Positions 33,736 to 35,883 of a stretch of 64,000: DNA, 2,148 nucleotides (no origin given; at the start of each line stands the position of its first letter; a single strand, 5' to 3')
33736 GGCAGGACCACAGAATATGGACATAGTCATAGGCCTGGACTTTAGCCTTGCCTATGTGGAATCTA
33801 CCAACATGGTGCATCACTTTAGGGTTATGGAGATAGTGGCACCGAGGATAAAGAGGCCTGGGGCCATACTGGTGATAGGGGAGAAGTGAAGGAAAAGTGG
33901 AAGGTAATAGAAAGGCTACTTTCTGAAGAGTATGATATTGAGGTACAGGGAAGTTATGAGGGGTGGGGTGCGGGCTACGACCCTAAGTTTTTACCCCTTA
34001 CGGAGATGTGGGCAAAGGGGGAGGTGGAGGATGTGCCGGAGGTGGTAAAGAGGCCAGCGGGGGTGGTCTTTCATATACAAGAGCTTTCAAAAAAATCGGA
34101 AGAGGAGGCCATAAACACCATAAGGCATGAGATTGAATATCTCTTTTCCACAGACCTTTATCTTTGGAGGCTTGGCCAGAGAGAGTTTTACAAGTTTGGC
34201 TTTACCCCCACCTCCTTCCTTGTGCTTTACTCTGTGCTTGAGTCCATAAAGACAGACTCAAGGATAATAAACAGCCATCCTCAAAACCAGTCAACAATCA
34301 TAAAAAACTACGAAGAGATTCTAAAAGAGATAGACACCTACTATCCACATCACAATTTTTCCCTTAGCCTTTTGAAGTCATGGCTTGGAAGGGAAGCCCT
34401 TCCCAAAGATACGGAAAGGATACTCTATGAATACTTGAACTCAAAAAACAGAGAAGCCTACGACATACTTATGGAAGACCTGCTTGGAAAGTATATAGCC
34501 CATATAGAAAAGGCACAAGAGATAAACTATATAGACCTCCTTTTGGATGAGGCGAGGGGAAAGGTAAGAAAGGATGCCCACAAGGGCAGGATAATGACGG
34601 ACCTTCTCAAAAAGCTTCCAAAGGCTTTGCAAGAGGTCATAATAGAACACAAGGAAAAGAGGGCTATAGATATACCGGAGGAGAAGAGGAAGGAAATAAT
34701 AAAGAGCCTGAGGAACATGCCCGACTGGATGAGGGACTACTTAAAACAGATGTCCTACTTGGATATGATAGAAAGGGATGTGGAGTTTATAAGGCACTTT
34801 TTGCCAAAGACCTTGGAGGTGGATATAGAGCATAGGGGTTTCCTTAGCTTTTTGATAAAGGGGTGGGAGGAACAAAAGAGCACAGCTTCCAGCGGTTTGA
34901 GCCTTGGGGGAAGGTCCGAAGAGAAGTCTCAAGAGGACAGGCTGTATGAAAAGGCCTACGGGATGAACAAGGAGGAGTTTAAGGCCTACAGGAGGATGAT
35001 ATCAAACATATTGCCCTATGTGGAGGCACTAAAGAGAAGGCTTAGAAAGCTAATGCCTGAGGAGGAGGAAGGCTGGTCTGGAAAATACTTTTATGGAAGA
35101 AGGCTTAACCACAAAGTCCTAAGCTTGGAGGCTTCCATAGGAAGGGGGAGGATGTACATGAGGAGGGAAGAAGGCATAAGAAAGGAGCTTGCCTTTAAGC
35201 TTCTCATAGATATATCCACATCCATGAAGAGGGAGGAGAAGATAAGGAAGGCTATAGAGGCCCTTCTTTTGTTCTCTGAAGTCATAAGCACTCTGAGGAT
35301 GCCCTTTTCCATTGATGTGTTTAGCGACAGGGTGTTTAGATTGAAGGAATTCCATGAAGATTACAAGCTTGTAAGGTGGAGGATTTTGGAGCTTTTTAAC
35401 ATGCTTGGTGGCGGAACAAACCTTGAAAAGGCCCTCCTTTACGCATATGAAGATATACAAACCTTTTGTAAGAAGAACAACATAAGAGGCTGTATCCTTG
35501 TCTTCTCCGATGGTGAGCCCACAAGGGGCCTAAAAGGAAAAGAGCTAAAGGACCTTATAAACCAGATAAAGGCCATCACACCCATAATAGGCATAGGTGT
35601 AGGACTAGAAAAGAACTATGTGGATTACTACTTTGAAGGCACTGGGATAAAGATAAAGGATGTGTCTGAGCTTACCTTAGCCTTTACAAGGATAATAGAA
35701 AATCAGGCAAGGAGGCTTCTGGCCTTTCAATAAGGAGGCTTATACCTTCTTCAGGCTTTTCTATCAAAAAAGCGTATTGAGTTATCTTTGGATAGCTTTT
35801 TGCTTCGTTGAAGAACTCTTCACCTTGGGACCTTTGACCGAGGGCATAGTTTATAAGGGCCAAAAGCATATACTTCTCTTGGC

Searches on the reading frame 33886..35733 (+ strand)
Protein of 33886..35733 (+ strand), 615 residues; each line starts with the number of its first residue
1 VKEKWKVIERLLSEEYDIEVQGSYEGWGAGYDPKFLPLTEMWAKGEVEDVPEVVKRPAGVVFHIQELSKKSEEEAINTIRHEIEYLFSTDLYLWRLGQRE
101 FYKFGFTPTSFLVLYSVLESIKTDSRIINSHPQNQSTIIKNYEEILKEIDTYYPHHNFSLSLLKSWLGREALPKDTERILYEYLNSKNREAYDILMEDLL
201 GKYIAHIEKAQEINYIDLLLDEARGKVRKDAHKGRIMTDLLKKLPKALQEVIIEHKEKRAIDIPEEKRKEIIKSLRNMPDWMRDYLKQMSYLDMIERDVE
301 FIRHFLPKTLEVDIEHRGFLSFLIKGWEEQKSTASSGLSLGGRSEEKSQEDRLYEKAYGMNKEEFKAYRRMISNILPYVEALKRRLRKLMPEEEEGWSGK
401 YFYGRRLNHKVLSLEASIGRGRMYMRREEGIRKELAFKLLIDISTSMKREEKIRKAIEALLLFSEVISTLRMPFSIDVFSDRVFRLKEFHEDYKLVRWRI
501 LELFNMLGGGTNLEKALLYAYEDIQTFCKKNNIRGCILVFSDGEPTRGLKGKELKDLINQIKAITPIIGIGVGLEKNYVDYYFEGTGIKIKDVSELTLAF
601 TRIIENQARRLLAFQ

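Call 3: search_protein_families(library=pfam, proteins=[window:33886-35733:+], max_evalue=0.01)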
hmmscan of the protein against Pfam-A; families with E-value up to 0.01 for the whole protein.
window:33886-35733:+ (615 aa): 3 families
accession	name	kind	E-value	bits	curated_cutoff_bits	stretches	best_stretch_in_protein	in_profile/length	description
PF13519.12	VWA_2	-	2.5e-08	34.9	27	1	439-544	3-107/107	von Willebrand factor type A domain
PF00092.34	VWA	-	2.5e-07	31.5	23.8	1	439-574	4-141/174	von Willebrand factor type A domain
PF05762.20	VWA_CoxE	-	0.00019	21.4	26.4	1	422-548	44-164/222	VWA domain containing CoxE-like protein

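Call 4: search_protein_families(library=ncbifam, proteins=[window:33886-35733:+], max_evalue=0.01)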
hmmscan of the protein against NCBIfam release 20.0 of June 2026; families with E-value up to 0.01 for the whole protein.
window:33886-35733:+ (615 aa): 0 families

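Call 8: find_homologous_proteins(query=window:33886-35733:+, max_evalue=0.001)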
Query window:33886-35733:+ (615 aa): 99 proteins with E <= 0.001 among 8000 candidates.
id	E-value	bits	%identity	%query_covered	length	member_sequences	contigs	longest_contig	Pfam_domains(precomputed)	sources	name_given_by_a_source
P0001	0.0e+0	1266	91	100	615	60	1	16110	PF13519.13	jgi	-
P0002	0.0e+0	1198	85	100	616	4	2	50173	PF00092.35,PF13519.13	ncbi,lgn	ncbi:MAG: vWA domain-containing protein [Aquificaceae bacterium]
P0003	0.0e+0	1089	76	100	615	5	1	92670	PF00092.35,PF13519.13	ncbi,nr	ncbi:MAG: VWA domain-containing protein [Aquificaceae bacterium]|nr:VWA domain-containing protein [A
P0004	0.0e+0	1076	75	100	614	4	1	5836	PF00092.35,PF13519.13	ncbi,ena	-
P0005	0.0e+0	1057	74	100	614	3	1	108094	PF00092.35,PF13519.13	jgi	jgi:uncharacterized protein YegL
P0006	0.0e+0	1050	73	100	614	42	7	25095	PF00092.35,PF13519.13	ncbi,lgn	ncbi:MAG: vWA domain-containing protein [Aquificaceae bacterium]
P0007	0.0e+0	1047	73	100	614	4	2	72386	PF00092.35,PF13519.13,PF05762.21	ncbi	-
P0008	0.0e+0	1046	73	100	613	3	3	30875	PF00092.35,PF13519.13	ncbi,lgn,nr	ncbi:MAG: VWA domain-containing protein [Aquificaceae bacterium]|nr:VWA domain-containing protein [A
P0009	0.0e+0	1044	74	100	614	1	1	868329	PF00092.35,PF13519.13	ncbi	-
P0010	0.0e+0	1027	71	100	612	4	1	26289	PF00092.35,PF13519.13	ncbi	ncbi:MAG: vWA domain-containing protein [Aquificaceae bacterium]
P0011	0.0e+0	1023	71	100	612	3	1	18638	PF13519.13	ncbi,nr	ncbi:MAG: VWA domain-containing protein [Aquificaceae bacterium]|nr:VWA domain-containing protein [A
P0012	0.0e+0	1015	71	100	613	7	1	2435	PF13519.13,PF05762.21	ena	-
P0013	0.0e+0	1014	72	100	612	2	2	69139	PF00092.35,PF13519.13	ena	-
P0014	2.3e-297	1006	69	100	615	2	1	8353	PF00092.35,PF13519.13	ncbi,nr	ncbi:MAG: VWA domain-containing protein [Aquificaceae bacterium]|nr:VWA domain-containing protein [A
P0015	8.3e-292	987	68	100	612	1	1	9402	PF00092.35,PF13519.13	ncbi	ncbi:MAG: vWA domain-containing protein [Aquificaceae bacterium]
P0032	5.3e-219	747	52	100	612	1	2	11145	PF00092.35,PF13519.13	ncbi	ncbi:vWA domain-containing protein [Thermocrinis sp.]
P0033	5.5e-219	747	54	99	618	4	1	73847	PF00092.35,PF13519.13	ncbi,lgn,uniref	ncbi:vWA domain-containing protein [Hydrogenobacter thermophilus]|uniref:vWA domain-containing prote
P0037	1.8e-217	742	52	100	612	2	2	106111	PF00092.35,PF13519.13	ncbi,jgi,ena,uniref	ncbi:vWA domain-containing protein [Thermocrinis sp.]|uniref:vWA domain-containing protein n=1 Tax=T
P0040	1.3e-216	739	53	99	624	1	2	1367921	PF00092.35,PF13519.13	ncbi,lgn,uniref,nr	ncbi:vWA domain-containing protein [Thermocrinis minervae]|uniref:von Willebrand factor type A domai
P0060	3.2e-207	708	52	100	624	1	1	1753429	PF00092.35,PF13519.13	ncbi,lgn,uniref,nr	ncbi:von Willebrand factor type A domain-containing protein [Hydrogenivirga caldilitoris]|uniref:von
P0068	7.5e-202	690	51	100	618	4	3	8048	PF00092.35,PF13519.13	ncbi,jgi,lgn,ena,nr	ncbi:MAG TPA: VWA domain-containing protein [Aquifex aeolicus]|nr:VWA domain-containing protein [Aqu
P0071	1.6e-200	686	50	100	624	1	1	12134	PF00092.35,PF13519.13,PF07002.23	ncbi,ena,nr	ncbi:MAG: VWA domain-containing protein [Aquifex sp.]|nr:MAG: VWA domain-containing protein [Aquifex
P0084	6.1e-194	664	47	100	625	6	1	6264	PF00092.35,PF13519.13,PF07002.23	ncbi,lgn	ncbi:vWA domain-containing protein [Aquifex sp.]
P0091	4.1e-168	579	43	100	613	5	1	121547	PF00092.35,PF13519.13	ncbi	-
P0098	2.2e-122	428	38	99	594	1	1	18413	PF00092.35,PF13519.13,PF07002.23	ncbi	-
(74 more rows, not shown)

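Call 9: find_encoding_contigs(protein=P0060, flank=8000, max_places=2)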
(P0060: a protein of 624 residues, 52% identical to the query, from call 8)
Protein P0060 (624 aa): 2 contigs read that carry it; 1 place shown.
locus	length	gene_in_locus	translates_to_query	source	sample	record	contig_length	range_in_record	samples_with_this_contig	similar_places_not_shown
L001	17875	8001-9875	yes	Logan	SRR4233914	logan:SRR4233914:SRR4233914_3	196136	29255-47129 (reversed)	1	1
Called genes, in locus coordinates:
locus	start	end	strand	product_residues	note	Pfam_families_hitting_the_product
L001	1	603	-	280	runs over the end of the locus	PF01551:Peptidase_M23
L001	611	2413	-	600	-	PF00009:GTP_EFTU, PF03144:GTP_EFTU_D2, PF22042:EF-G_D2 (weak), PF00679:EFG_C, PF06421:LepA_C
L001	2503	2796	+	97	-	PF02583:Trns_repr_metal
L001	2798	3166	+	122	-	PF02411:MerT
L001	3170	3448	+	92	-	PF00403:HMA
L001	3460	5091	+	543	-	PF00403:HMA, PF01134:GIDA (faint), PF01262:AlaDh_PNT_C (faint), PF07992:Pyr_redox_2, PF12831:FAD_oxidored (weak), PF13738:Pyr_redox_3, PF00070:Pyr_redox, PF02852:Pyr_redox_dim, +2 more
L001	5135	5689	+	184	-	PF19291:TREH_N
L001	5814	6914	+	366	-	PF00723:Glyco_hydro_15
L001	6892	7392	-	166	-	-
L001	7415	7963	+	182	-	PF06146:PsiE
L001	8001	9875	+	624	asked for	PF00092:VWA, PF13519:VWA_2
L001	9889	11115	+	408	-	PF00999:Na_H_Exchanger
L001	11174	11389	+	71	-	-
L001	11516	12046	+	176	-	PF00132:Hexapep (weak), PF25087:GMPPB_C (faint), PF21711:DCTN5 (faint), PF25084:LbH_EIF2B (weak), PF14602:Hexapep_2 (weak), PF00132:Hexapep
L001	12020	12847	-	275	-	PF00892:EamA, PF03151:TPT (faint), PF00892:EamA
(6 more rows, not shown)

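Call 10: find_encoding_contigs(protein=P0098, flank=8000, max_places=2)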
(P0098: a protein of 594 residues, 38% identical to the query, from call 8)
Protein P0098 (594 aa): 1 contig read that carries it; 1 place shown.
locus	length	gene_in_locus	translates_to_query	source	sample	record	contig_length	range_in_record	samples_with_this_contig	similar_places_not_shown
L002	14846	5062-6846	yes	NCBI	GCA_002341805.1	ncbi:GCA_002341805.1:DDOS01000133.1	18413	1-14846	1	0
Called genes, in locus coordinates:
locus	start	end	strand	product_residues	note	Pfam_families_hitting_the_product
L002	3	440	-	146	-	?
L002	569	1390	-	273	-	PF00535:Glycos_transf_2, PF10111:Glyco_tranf_2_2, PF13641:Glyco_tranf_2_3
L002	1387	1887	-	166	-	-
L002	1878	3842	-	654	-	PF00456:Transketolase_N, PF02779:Transket_pyr, PF02780:Transketolase_C, PF22613:Transketolase_C_1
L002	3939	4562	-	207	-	PF01569:PAP2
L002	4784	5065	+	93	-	-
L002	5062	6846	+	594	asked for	PF00092:VWA, PF13519:VWA_2, PF07002:Copine (weak)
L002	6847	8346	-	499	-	PF01464:SLT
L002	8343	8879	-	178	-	-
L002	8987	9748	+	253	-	PF00460:Flg_bb_rod, PF22692:LlgE_F_G_D1, PF06429:Flg_bbr_C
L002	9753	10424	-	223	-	PF03739:LptF_LptG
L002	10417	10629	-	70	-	-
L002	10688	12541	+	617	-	PF00682:HMGL-like, PF02436:PYC_OADA, PF00364:Biotin_lipoyl, PF25917:BSH_RND (weak), PF25973:BSH_CzcB (faint), PF25984:BSH_YknX (faint)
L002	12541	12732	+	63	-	-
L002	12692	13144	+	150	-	PF01634:HisG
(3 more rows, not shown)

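Call 11: find_encoding_contigs(protein=P0091, flank=8000, max_places=2)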
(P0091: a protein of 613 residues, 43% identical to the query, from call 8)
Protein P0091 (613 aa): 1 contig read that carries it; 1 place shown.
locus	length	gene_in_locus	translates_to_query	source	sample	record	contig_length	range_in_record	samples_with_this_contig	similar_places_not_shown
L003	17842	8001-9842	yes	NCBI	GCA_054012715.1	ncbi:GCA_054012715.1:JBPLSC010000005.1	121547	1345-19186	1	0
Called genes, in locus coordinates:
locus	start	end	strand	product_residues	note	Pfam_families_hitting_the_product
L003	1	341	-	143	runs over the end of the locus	PF04308:RNaseH_like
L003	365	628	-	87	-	-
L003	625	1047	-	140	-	PF01551:Peptidase_M23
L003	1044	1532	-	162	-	PF06559:DCD_N, PF22769:DCD, PF00692:dUTPase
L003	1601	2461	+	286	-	PF01832:Glucosaminidase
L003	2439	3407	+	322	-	PF03065:Glyco_hydro_57, PF01522:Polysacc_deac_1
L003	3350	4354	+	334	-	PF02558:ApbA, PF08546:ApbA_C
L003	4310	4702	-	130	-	PF04519:Bactofilin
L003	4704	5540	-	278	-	PF01551:Peptidase_M23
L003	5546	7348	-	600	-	PF00009:GTP_EFTU, PF03144:GTP_EFTU_D2, PF22042:EF-G_D2 (weak), PF00679:EFG_C, PF06421:LepA_C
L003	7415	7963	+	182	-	PF06146:PsiE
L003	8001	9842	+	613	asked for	PF00092:VWA, PF13519:VWA_2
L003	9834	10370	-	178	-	PF01551:Peptidase_M23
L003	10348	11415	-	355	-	PF01861:BpsA_C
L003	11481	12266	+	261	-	PF01479:S4, PF01728:FtsJ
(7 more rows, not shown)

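Call 14: find_related_loci(query=A1, collection=genome_contigs, flank=10000)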
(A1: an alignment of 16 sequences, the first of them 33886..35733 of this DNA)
Query A1 (615 aa) in genome_contigs; peptide patterns used: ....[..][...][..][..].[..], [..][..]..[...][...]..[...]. (x = any residue, [..] = any of these).
71 stretches matched a pattern; 59 encode a relative of the query (tblastn E <= 1e-3); 58 distinct loci.
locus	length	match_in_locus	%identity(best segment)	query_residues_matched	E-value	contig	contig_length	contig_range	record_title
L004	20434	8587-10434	85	1-615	0e+0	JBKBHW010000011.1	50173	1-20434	MAG: Aquificaceae bacterium isolate 21I_055.bin.17 NODE_11_length_50173_cov_8.241756, whole genome shotgun sequence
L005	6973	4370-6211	75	1-615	0e+0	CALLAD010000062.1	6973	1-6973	MAG: uncultured Aquificaceae bacterium isolate N1_Bin_Bin_178_1 genome assembly, contig: c_000003538405, whole genome sh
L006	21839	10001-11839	75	1-615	0e+0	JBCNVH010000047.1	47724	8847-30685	MAG: Aquificaceae bacterium isolate DT_Bin_52 contig47, whole genome shotgun sequence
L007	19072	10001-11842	74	1-615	0e+0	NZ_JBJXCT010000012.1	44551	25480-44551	Hydrogenobacter sp. Uz 6-8 NODE_12_length_44551_cov_683.681162, whole genome shotgun sequence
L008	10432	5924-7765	73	1-615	0e+0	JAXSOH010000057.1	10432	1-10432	MAG: Aquificaceae bacterium isolate JZ-2_201705_bins_132 JZ-2_201705_bins_132_scaffold_57, whole genome shotgun sequence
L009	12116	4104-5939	71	1-615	0e+0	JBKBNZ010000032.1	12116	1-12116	MAG: Aquificaceae bacterium isolate 21H_022.bin.22 NODE_2183_length_12116_cov_458.375657, whole genome shotgun sequence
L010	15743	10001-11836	71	1-615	0e+0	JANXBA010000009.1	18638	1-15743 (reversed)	MAG: Aquificaceae bacterium isolate SKYB2 k141_380582, whole genome shotgun sequence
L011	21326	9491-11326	71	1-615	0e+0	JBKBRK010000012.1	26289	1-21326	MAG: Aquificaceae bacterium isolate 21I_069.bin.46 NODE_12_length_26289_cov_33.922745, whole genome shotgun sequence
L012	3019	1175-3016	73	1-615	0e+0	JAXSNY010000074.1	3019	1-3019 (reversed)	MAG: Aquificaceae bacterium isolate JZ-3_201901_bins_79 JZ-3_201901_bins_79_scaffold_74, whole genome shotgun sequence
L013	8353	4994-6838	69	1-615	0e+0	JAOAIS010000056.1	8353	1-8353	MAG: Aquificaceae bacterium isolate SKW97 k141_1016882, whole genome shotgun sequence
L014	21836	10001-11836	72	1-615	0e+0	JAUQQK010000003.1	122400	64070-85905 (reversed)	MAG: Aquificota bacterium isolate QZM4_1.bins.16.Tibet NODE_355_length_122400_cov_15.802851, whole genome shotgun sequen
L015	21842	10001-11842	74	1-615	0e+0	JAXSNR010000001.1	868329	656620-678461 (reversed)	MAG: Aquificaceae bacterium isolate QQ_201709_bins_137 QQ_201709_bins_137_scaffold_1, whole genome shotgun sequence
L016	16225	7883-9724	74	1-615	0e+0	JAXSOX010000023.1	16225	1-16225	MAG: Aquificaceae bacterium isolate SRBZ_201705_bins_161 SRBZ_201705_bins_161_scaffold_23, whole genome shotgun sequence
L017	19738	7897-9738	73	1-615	0e+0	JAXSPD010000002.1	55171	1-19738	MAG: Candidatus Pampinifervens yunnanense isolate DRTY-6_201601_bin_61 DRTY-6_201601_bins_61_scaffold_2, whole genome sh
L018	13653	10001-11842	67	1-615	0e+0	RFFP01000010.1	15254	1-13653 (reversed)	MAG: Acidobacteria bacterium isolate J001 k99_223185, whole genome shotgun sequence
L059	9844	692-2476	38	4-612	2e-120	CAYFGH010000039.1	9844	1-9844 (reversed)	MAG TPA_asm: uncultured Aquificaceae bacterium isolate DRP004690_co1_8 genome assembly, contig: NODE_515_length_9844_cov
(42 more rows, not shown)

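Call 17: search_protein_families(library=pfam, proteins=[L059:6499-7929:-, L059:306-689:+, L059:4698-5720:+, L059:5751-6488:-], max_evalue=0.01)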
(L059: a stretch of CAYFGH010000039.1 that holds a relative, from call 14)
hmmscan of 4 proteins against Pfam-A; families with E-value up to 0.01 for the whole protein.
L059:6499-7929:- (476 aa): 0 families

L059:306-689:+ (127 aa): 0 families

L059:4698-5720:+ (340 aa): 2 families
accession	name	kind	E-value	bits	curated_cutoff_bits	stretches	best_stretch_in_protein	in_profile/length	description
PF04173.18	DoxD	-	4.5e-43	147.5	22.7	1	15-175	3-159/167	TQO small subunit DoxD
PF07680.16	DoxA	-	7e-25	87.9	27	1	208-334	1-128/131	TQO small subunit DoxA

L059:5751-6488:- (245 aa): 2 families
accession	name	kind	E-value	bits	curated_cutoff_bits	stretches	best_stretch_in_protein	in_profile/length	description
PF00881.29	Nitroreductase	-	9.8e-23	81.6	23.5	1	7-188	1-167/167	Nitroreductase family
PF14512.11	TM1586_NiRdase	-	0.00015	21.9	27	0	25-55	158-188/215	Putative TM nitroreductase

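Call 33: predict_structure(alignment_id=A1)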
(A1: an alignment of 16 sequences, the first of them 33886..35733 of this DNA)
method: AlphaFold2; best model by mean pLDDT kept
length: 615 residues; sequences in the alignment: 16
mean_pLDDT: 80.3   pTM: 0.53
mean pLDDT of the five models: 80.3, 79.9, 78.6, 76.4, 74.9
residues with pLDDT >= 90: 217; 70-90: 286; 50-70: 47; < 50: 65
segments of 3 or more residues with pLDDT < 50: 230-233, 328-346, 393-430
pLDDT, mean of each block of 10 residues (from residue 1): 83 92 84 80 83 87 88 92 91 88 87 94 94 91 90 91 93 91 92 90 91 92 68 67 91 89 91 91 89 90 89 61 51 26 46 70 80 83 74 39 34 33 35 81 81 85 89 91 89 85 82 92 92 90 84 91 90 72 86 84 83 64
secondary structure, 60 per line:
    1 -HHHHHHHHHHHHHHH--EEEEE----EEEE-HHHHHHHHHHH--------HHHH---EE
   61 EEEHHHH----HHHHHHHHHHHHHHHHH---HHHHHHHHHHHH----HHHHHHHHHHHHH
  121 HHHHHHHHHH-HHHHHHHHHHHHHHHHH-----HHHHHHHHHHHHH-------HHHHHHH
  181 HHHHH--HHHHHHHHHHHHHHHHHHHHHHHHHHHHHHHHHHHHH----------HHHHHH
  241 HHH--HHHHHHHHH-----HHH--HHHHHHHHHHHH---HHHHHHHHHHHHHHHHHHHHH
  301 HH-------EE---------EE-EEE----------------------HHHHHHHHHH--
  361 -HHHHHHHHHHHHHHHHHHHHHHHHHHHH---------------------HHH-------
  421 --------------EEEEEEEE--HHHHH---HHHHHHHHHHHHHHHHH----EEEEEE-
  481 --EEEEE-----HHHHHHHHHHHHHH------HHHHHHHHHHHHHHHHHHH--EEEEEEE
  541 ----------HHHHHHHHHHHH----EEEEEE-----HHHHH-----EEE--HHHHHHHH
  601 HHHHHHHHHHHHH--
elements in order: H2-16 E19-23 E28-31 H33-43 H52-55 E59-63 H64-67 H72-88 H92-103 H108-130 H132-148 H154-166 H174-185 H188-224 H235-243 H246-254 H265-276 H280-302 E324-326 H349-358 H362-389 E435-442 H445-449 H453-469 E474-479 E483-487 H493-506 H513-531 E534-540 H551-562 E567-572 H578-582 E588-590 H593-613

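Call 35: search_solved_structures(query=A1, max_evalue=1)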
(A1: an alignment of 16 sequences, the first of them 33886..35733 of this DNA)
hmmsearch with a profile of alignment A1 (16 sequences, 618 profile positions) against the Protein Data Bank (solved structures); distinct sequences matched with E-value up to 1: 19.
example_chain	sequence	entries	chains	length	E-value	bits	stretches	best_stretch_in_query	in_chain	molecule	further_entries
6qt8_A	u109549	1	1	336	3.1e-10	42.3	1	369-524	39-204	Midasin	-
5a8j_A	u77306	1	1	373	2.7e-07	32.6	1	438-603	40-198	VWA2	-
4f1j_A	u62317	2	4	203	1.2e-06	30.4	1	437-576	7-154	Thrombospondin related anonymous protein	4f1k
6fpy_A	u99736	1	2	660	2.6e-05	26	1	437-578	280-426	Inter-alpha-trypsin inhibitor heavy chain H1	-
4hqf_A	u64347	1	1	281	3.7e-05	25.5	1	430-576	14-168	Thrombospondin-related anonymous protein, TRAP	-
4hqk_A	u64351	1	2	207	6.1e-05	24.8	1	437-576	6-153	Thrombospondin-related anonymous protein, TRAP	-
8s05_A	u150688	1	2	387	0.00033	22.4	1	434-579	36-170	Conserved protein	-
4hql_A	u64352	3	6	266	0.00038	22.2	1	437-580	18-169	Sporozoite surface protein 2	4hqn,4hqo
6fpz_A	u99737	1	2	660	0.00046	21.9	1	438-578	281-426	Inter-alpha-trypsin inhibitor heavy chain H1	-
8ql1_A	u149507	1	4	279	0.00094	20.8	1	432-527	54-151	NDE1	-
4rck_A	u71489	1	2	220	0.0013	20.4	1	441-593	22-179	Hypothetical membrane spanning protein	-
9no5_A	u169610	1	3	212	0.01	17.4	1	454-608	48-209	Putative secreted protein, hemolysin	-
6cx1_E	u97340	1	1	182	0.099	14.2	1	472-547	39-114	Anthrax toxin receptor 1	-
3n2n_F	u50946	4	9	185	0.1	14.1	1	472-547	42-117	Anthrax toxin receptor 1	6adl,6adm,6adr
8zmn_A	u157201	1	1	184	0.26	12.8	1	472-547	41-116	Anthrax toxin receptor 1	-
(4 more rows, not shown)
